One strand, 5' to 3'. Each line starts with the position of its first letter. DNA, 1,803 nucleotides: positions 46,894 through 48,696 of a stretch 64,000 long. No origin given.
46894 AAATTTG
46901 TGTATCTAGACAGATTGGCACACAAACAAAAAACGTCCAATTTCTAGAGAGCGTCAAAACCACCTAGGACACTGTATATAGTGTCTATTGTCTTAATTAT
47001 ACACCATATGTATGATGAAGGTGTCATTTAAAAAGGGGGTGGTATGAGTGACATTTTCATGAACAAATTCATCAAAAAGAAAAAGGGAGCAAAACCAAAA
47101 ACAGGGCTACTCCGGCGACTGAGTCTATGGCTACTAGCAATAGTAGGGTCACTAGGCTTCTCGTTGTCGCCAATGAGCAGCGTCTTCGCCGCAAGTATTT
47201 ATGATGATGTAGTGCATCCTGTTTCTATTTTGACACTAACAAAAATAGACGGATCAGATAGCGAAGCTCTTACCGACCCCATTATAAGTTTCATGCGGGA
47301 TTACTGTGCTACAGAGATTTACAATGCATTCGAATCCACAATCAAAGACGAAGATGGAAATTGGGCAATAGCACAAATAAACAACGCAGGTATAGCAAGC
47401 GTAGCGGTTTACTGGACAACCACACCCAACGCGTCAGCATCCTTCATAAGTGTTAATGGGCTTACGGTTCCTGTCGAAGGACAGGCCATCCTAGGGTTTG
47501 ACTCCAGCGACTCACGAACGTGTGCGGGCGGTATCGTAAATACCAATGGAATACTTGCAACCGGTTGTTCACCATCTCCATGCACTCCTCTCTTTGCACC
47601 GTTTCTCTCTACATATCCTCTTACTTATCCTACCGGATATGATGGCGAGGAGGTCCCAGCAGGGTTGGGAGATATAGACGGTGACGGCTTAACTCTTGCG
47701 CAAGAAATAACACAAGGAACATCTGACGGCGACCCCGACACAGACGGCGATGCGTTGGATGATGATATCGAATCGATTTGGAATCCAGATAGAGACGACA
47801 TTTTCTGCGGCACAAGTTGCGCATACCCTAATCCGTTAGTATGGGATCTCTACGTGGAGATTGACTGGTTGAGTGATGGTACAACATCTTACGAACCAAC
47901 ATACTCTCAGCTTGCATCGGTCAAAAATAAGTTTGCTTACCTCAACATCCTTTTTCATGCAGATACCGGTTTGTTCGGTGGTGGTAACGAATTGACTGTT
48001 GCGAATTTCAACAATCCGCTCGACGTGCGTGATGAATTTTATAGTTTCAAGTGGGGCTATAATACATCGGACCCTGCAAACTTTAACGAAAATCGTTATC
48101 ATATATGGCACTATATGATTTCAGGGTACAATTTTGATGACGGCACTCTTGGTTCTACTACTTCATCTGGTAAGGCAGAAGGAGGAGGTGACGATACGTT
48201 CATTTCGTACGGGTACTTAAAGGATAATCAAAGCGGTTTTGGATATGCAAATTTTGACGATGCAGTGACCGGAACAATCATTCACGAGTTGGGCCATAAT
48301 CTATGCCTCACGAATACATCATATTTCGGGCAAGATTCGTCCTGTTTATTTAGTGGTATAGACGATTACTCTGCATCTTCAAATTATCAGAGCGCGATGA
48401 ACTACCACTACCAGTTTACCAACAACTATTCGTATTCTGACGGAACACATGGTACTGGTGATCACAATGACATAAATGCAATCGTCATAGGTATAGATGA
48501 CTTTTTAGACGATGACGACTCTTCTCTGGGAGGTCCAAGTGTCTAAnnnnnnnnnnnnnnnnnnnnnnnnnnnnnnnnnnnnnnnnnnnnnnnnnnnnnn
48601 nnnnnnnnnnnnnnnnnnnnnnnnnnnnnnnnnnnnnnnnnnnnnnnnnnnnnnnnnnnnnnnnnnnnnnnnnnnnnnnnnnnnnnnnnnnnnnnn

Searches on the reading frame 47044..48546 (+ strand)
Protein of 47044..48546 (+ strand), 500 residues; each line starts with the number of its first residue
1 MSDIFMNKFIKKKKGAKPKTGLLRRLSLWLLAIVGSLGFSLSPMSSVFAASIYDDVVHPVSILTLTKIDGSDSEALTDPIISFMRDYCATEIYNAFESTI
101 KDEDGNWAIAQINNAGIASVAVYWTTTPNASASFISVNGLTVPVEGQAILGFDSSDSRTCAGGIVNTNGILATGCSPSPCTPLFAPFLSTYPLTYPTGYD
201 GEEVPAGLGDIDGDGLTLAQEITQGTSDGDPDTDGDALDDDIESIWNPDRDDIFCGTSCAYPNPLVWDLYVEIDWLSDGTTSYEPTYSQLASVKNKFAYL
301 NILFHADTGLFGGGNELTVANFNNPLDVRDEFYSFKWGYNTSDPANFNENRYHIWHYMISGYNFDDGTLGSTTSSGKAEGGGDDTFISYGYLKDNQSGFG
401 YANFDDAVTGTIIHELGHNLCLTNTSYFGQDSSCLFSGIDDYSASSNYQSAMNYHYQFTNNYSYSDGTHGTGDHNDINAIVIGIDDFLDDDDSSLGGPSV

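Call 8: search_protein_families(library=pfam, proteins=[window:47044-48546:+], max_evalue=0.01)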
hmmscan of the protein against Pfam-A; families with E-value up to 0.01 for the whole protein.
window:47044-48546:+ (500 aa): 0 families

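Call 10: find_encoding_contigs(protein=window:47044-48546:+, flank=3000, max_places=10)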
Protein window:47044-48546:+ (500 aa): 2 contigs read that carry it; 2 places shown.
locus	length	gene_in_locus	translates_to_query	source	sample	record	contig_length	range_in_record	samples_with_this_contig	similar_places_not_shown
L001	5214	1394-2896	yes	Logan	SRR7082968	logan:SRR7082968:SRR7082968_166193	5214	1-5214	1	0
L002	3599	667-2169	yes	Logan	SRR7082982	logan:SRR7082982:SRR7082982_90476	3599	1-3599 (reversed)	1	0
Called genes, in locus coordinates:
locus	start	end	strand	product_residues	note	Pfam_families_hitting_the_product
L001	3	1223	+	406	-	?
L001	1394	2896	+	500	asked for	-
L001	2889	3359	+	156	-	-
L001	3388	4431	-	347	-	PF01380:SIS, PF10432:bact-PGI_C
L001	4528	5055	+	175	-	-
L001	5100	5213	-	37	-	?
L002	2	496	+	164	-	?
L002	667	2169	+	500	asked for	-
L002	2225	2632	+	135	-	-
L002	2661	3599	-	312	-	?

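Call 11: find_homologous_proteins(query=window:47044-48546:+)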
Query window:47044-48546:+ (500 aa): 64 proteins with E <= 0.001 among 8000 candidates.
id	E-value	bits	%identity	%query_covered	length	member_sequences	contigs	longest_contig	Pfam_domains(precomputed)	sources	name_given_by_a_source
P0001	0.0e+0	1148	100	100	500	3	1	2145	-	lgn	-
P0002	1.8e-171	589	53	100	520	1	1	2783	-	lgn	-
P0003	4.3e-166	572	53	100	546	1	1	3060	-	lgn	-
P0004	6.6e-139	482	48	100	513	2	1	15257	-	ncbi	-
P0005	1.7e-119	418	46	99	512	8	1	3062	-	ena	-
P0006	3.8e-107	377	46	90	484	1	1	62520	-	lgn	-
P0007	1.7e-105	372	44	93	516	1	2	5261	-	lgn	-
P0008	3.7e-96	341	58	61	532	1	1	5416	-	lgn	-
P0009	2.8e-95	338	42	94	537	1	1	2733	-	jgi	-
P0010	4.4e-85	304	41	92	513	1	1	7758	-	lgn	-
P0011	2.0e-84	302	39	98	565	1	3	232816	-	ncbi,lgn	-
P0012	3.5e-83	298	40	95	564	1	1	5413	-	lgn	-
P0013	4.1e-83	298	40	90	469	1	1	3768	-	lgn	-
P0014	1.5e-82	296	40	94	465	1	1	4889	-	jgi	-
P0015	2.8e-81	292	49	63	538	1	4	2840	-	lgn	-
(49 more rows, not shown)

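Call 14: find_related_loci(query=A1, collection=genome_contigs, flank=4000)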
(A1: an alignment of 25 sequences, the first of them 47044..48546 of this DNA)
Query A1 (500 aa) in genome_contigs; peptide patterns used: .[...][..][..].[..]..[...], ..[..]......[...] (x = any residue, [..] = any of these).
392 stretches matched a pattern; 237 encode a relative of the query (tblastn E <= 1e-3); the best 80 are kept; 80 distinct loci.
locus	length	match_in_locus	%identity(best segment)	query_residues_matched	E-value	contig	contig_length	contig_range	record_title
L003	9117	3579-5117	48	1-500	4e-138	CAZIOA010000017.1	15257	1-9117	MAG TPA_asm: uncultured Candidatus Saccharibacteria bacterium isolate SRP263527_co2_73 genome assembly, contig: NODE_335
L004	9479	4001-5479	39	1-491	9e-93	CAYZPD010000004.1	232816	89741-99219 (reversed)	MAG TPA_asm: uncultured Candidatus Saccharibacteria bacterium isolate SRP292972_co3_105 genome assembly, contig: NODE_77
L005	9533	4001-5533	37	1-488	4e-83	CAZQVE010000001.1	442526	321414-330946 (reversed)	MAG TPA_asm: uncultured Candidatus Saccharibacteria bacterium isolate SRP263527_co2_210 genome assembly, contig: NODE_5_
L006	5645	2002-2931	47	191-499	5e-71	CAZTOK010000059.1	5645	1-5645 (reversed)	MAG TPA_asm: uncultured Candidatus Saccharibacteria bacterium isolate SRP200132_co1_475 genome assembly, contig: NODE_27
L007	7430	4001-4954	43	186-497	7e-69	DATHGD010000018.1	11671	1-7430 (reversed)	MAG TPA_asm: Candidatus Saccharimonadales bacterium isolate SMAG_U12464 k141_32681, whole genome shotgun sequence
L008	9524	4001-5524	35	22-488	2e-64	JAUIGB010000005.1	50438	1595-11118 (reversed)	MAG: bacterium isolate Co_bin.129 NODE_4777_length_50438_cov_1.183081, whole genome shotgun sequence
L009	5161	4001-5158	39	1-370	6e-64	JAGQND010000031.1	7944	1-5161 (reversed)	MAG: Candidatus Saccharibacteria bacterium isolate HKST-UBA59 NODE_31_length_7944_cov_3.525995, whole genome shotgun seq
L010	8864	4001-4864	40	210-480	2e-46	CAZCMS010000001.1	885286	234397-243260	MAG TPA_asm: uncultured Candidatus Saccharibacteria bacterium isolate SRP193066_co1_124 genome assembly, contig: NODE_5_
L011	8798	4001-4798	41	217-483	3e-44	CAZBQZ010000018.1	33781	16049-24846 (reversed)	MAG TPA_asm: uncultured Candidatus Saccharibacteria bacterium isolate SRP200132_co1_38 genome assembly, contig: NODE_219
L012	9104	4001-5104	36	142-488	7e-44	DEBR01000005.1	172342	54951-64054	MAG TPA_asm: Candidatus Saccharibacteria bacterium UBA2951 UBA2951_contig_41, whole genome shotgun sequence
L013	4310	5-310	71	397-497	1e-40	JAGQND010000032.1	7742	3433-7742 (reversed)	MAG: Candidatus Saccharibacteria bacterium isolate HKST-UBA59 NODE_32_length_7742_cov_2.189302, whole genome shotgun seq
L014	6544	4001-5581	30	6-488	6e-41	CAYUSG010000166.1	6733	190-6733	MAG TPA_asm: uncultured Paenibacillaceae bacterium isolate SRP144015_co1_20 genome assembly, contig: NODE_4825_length_67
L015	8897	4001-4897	38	208-487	1e-37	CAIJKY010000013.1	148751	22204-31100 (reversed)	uncultured bacterium isolate MJ-time_bin-4697 genome assembly, contig: bin-4697:13/17, whole genome shotgun sequence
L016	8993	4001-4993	35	210-487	2e-36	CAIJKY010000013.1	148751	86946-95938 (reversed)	uncultured bacterium isolate MJ-time_bin-4697 genome assembly, contig: bin-4697:13/17, whole genome shotgun sequence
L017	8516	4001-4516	41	305-482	5e-25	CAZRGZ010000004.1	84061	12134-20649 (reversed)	MAG TPA_asm: uncultured Candidatus Saccharibacteria bacterium isolate SRP144015_co1_121 genome assembly, contig: NODE_14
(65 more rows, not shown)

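Call 34: find_encoding_contigs(protein=P0002, flank=3000, max_places=3)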
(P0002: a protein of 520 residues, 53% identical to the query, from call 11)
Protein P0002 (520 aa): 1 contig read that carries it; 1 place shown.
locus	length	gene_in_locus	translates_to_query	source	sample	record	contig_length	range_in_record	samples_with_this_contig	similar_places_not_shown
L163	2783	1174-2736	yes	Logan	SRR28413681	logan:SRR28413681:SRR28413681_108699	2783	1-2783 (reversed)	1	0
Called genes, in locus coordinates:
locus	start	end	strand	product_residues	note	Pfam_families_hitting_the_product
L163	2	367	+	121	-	?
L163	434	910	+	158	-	-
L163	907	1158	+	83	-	-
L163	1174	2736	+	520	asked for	-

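Call 35: find_encoding_contigs(protein=P0003, flank=3000, max_places=3)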
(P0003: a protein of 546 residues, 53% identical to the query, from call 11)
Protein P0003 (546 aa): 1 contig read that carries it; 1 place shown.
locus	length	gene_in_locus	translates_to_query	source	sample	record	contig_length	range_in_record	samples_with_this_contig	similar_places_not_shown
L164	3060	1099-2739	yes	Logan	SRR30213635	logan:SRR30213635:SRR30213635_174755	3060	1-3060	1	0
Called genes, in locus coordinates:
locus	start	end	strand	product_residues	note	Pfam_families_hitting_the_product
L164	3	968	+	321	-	?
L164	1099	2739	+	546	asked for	-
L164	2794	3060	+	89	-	?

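Call 36: find_encoding_contigs(protein=P0005, flank=3000, max_places=3)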
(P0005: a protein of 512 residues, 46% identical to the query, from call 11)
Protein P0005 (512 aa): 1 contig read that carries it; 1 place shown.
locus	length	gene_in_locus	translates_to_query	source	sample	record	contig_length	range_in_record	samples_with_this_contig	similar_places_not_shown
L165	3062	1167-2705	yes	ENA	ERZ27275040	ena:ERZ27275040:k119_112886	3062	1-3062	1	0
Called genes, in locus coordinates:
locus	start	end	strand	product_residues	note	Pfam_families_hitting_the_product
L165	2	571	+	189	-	?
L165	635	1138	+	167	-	-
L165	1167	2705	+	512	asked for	-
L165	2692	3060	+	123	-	?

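Call 37: find_encoding_contigs(protein=P0006, flank=10000, max_places=3)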
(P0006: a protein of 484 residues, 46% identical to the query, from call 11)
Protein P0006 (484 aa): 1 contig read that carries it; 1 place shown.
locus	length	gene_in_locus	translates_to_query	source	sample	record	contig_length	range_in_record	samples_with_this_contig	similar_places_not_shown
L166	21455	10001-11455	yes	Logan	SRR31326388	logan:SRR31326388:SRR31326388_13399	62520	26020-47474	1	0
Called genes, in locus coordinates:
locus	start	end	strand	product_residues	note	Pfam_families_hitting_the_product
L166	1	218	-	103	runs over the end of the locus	-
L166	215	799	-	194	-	PF06414:Zeta_toxin (weak), PF13671:AAA_33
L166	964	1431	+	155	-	PF04977:DivIC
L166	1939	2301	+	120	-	-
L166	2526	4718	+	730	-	PF07693:KAP_NTPase, PF13401:AAA_22 (faint)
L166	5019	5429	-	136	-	-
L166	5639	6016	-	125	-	-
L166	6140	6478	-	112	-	-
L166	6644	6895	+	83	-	-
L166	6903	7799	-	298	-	PF00892:EamA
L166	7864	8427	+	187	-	PF00578:AhpC-TSA, PF08534:Redoxin, PF13911:AhpC-TSA_2 (weak)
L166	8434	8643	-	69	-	-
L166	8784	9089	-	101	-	-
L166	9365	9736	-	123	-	-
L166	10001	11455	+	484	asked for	-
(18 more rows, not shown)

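Call 52: search_solved_structures(query=A1, max_evalue=1, show_alignments=2)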
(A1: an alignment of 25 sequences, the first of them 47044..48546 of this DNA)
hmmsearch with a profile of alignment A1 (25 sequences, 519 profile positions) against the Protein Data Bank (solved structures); distinct sequences matched with E-value up to 1: 21.
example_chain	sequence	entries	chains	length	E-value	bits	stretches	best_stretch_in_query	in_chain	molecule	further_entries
1wni_A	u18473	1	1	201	0.0035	19.6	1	375-456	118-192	Trimerelysin II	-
6x5x_A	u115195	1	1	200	0.0057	18.9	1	385-449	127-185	Snake venom metalloproteinase BmooMP-I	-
1kug_A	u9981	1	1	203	0.0076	18.5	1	366-440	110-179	metalloproteinase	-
1akl_A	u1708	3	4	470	0.0082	18.4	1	401-504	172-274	ALKALINE PROTEASE | ALKALINE METALLOPROTEINASE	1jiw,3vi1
1kap_P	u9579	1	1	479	0.0085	18.3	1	401-504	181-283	ALKALINE PROTEASE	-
4j4m_A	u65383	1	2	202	0.0094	18.2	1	367-433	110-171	zinc-dependent metalloproteinase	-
1kuf_A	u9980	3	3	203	0.02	17.1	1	366-440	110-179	metalloproteinase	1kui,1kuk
1nd1_A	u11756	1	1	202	0.039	16.2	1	367-434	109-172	BaP1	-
2w12_A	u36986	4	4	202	0.039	16.2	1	367-435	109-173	ZINC METALLOPROTEINASE BAP1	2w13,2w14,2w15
1h71_P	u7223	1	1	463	0.065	15.4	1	402-487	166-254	SERRALYSIN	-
1g9k_A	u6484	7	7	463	0.065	15.4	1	402-487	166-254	SERRALYSIN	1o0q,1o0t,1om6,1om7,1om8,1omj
3gbo_A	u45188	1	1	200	0.075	15.2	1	393-440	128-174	Zinc metalloproteinase BmooMPalfa-I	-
1iag_A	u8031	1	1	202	0.079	15.1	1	379-451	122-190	ADAMALYSIN II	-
4aig_A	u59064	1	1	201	0.099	14.8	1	379-451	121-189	ADAMALYSIN II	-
3aig_A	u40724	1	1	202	0.1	14.8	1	380-451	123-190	ADAMALYSIN II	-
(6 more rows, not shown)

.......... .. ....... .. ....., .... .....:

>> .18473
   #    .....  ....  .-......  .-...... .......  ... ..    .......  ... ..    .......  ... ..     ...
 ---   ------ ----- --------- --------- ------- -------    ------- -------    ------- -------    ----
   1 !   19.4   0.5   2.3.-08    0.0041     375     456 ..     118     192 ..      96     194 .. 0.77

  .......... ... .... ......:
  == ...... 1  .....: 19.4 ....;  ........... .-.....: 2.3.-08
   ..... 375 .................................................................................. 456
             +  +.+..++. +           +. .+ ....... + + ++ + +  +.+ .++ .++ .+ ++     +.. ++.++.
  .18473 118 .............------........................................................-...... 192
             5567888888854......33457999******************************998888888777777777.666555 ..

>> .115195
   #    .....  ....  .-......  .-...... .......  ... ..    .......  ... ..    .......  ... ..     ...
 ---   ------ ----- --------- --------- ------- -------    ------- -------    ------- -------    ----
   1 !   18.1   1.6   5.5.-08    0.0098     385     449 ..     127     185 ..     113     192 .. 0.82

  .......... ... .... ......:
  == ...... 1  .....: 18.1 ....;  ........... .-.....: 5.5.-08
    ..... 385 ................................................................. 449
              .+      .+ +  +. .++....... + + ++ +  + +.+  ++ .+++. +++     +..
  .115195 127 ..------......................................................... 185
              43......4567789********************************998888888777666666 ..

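Call 57: predict_structure(alignment_id=A1)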
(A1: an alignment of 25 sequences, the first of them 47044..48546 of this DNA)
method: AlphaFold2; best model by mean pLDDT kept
length: 500 residues; sequences in the alignment: 25
mean_pLDDT: 82.9   pTM: 0.61
mean pLDDT of the five models: 82.9, 81.0, 80.4, 80.2, 77.5
residues with pLDDT >= 90: 245; 70-90: 166; 50-70: 52; < 50: 37
segments of 3 or more residues with pLDDT < 50: 1-3, 11-14, 41-56, 68-70, 201-207
pLDDT, mean of each block of 10 residues (from residue 1): 52 49 78 72 37 50 61 73 91 93 90 75 92 76 93 76 92 65 81 68 48 80 79 92 91 95 94 93 95 94 96 92 79 91 92 96 87 90 94 92 94 96 91 89 91 90 90 93 91 85
secondary structure, 60 per line:
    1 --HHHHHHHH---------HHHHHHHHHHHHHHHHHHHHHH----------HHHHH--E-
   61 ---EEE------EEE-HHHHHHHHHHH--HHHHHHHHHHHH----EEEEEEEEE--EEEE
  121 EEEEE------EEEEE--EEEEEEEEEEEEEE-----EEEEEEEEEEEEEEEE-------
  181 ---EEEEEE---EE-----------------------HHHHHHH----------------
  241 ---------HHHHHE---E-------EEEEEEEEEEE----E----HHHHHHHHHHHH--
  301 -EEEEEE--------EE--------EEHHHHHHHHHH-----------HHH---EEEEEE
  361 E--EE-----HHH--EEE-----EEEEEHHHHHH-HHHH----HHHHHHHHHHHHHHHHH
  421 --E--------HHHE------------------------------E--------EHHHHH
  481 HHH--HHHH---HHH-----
elements in order: H3-10 H20-41 H52-56 E64-66 E73-75 H77-87 H90-101 E106-114 E117-125 E132-136 E139-152 E158-173 E184-189 H218-224 H250-254 E267-277 H287-298 E302-307 H328-337 E355-361 E376-378 E384-388 H389-394 H396-399 H404-420 H476-483 H486-489

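Call 61: fold_search(model_id=the predicted structure, library=pdb)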
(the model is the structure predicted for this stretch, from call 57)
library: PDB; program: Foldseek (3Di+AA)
matches with E <= 10: 1106; with E <= 0.001: 0
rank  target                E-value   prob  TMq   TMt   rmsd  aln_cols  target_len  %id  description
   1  8f8q_G                4.8e-02  0.20  0.07  0.11  15.7       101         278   10  Cryo-EM structure of the CapZ-capped barbed end of F-actin (released 2023-06-07)
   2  9ec0_C                1.3e-01  0.35  0.08  0.14  16.1       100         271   10  Structure of the CARMIL dimer bound to Capping Protein (released 2026-01-21)
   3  1tvi_MODEL_1_A        1.5e-01  0.47  0.15  0.40   9.0       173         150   10  Solution structure of TM1509 from Thermotoga maritima: VT1, a NESGC target protein (released 2005-01-04)
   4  1izn_A                1.5e-01  0.11  0.09  0.13  18.8       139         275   12  Crystal Structure of Actin Filament Capping Protein CapZ (released 2003-04-08)
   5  3lk2_A                1.6e-01  0.13  0.09  0.14  19.1       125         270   12  Crystal structure of CapZ bound to the uncapping motif from CARMIL (released 2010-04-07)
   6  7dsa_A                1.8e-01  0.12  0.08  0.14  18.9       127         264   12  Crystal structure of actin capping protein in complex with V-1 (space group P62) (released 2021-03-03)
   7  7ds8_A                1.8e-01  0.10  0.09  0.14  18.1       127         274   12  Crystal structure of actin capping protein in complex with twinflin-1/CD2AP CPI chimera peptide (CDN-TWC) (released 2021-03-03)
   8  7pdz_F                2.0e-01  0.12  0.09  0.13  19.3       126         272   11  Structure of capping protein bound to the barbed end of a cytoplasmic actin filament (released 2021-09-01)
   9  9b85_N                2.0e-01  0.11  0.09  0.13  19.2       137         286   12  Cryo-EM structure of human dynactin complex bound to Chlamydia effector Dre1 (released 2025-04-16)
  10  7t5q_I                2.0e-01  0.09  0.09  0.13  18.1       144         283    9  Cryo-EM Structure of a Transition State of Arp2/3 Complex Activation (released 2023-06-14)
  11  8azk_R                2.0e-01  0.08  0.08  0.13  16.4       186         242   10  Bovine 20S proteasome, untreated (released 2024-03-20)
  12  9b7j_N                2.1e-01  0.18  0.10  0.15  15.8       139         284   10  Cryo-EM structure of human dynactin complex bound to Chlamydia effector Dre1 (released 2025-04-16)
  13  7ds2_A                2.2e-01  0.11  0.09  0.15  19.1       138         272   12  Crystal structure of actin capping protein in complex with twinflin-1 C-terminus tail (released 2021-03-03)
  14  7ds6_A                2.2e-01  0.11  0.09  0.14  19.1       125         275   12  Crystal structure of actin capping protein in complex with twinflin-1/CD2AP CPI chimera peptide (TWN-CDC) (released 2021-03-03)
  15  1izn_C                2.5e-01  0.09  0.09  0.14  18.3       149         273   11  Crystal Structure of Actin Filament Capping Protein CapZ (released 2003-04-08)
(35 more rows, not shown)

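Call 62: search_protein_families(library=pfam, alignment_id=A1, max_evalue=1)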
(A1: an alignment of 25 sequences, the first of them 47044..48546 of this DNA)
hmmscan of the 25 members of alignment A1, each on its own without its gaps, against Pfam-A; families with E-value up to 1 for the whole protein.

A. member 1, window:47044-48546:+ (500 aa): 1 family
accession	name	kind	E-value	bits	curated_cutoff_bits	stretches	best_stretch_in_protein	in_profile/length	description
PF12388.14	Peptidase_M57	-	0.031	14.4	21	1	377-438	100-162/212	Dual-action HEIGH metallo-peptidase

B. families by the number of members that match (of 25 scanned): 17 families
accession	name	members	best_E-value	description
PF18884.5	TSP3_bac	15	5.7e-06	Bacterial TSP3 repeat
PF14521.12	Aspzincin_M35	2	0.003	Lysine-specific metallo-endopeptidase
PF13582.12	Reprolysin_3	2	0.033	Metallo-peptidase family M12B Reprolysin-like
PF06262.17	Zincin_1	2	0.11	Zincin-like metallopeptidase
PF14283.11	CD1107-like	1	0.0079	Mobile element protein CD1107-like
PF10462.15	Peptidase_M66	1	0.01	Peptidase M66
PF12388.14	Peptidase_M57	1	0.031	Dual-action HEIGH metallo-peptidase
PF13688.12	Reprolysin_5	1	0.044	Metallo-peptidase family M12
PF16313.11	DUF4953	1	0.054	Met-zincin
PF00030.24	Crystall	1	0.06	Beta/Gamma crystallin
PF10661.14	EssA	1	0.061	WXG100 protein secretion system (Wss), protein EssA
PF01344.31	Kelch_1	1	0.072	Kelch motif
PF03242.18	LEA_3a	1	0.072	Late embryogenesis abundant protein (LEA_3a subfamily)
PF19266.4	CIS_tube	1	0.077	Contractile injection system tube protein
PF15438.11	Phyto-Amp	1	0.11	Antigenic membrane protein of phytoplasma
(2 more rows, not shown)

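Call 77: find_encoding_contigs(protein=P0007, flank=2000, max_places=2)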
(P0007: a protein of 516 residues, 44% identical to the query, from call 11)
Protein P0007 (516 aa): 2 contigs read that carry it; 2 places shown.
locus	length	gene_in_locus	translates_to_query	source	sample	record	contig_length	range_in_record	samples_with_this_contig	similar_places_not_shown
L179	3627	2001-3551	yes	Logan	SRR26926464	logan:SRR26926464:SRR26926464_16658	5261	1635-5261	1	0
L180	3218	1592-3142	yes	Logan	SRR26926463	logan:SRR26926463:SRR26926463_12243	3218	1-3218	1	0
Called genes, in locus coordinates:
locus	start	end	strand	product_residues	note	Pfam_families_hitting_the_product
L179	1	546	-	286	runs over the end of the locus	-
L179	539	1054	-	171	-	PF00293:NUDIX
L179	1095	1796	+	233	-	PF08241:Methyltransf_11 (weak)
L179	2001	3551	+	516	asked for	-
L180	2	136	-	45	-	?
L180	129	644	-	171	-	PF00293:NUDIX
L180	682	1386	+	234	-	PF08241:Methyltransf_11 (weak)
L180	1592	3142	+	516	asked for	-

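Call 78: find_encoding_contigs(protein=P0008, flank=2000, max_places=2)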
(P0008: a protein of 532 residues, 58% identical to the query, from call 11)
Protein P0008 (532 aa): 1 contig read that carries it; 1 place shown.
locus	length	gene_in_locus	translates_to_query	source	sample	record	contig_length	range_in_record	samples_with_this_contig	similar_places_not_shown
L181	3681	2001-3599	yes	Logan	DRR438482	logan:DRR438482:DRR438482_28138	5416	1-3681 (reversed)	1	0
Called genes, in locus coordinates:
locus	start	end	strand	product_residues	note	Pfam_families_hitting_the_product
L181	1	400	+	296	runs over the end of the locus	PF00188:CAP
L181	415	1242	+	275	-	PF00483:NTP_transferase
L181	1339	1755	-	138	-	-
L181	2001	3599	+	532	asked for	-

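Call 79: find_encoding_contigs(protein=P0010, flank=2000, max_places=2)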
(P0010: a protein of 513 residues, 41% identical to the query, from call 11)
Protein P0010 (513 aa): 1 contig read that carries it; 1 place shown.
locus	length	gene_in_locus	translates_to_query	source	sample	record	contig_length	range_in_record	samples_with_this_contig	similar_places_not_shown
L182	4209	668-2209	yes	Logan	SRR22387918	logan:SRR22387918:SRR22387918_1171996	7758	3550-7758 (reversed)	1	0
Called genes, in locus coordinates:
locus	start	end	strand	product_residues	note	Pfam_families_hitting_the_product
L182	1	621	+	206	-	?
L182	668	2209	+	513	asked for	-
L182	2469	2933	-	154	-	PF07963:N_methyl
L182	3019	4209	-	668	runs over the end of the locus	-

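Call 80: find_encoding_contigs(protein=P0009, flank=2000, max_places=2)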
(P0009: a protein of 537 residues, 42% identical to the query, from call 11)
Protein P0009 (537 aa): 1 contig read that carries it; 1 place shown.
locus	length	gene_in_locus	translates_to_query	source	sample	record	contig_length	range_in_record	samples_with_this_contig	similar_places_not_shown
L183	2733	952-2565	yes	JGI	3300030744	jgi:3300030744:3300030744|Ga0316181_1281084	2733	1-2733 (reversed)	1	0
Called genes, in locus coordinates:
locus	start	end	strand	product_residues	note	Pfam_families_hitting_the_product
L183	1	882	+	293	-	?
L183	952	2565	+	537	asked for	-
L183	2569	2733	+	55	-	?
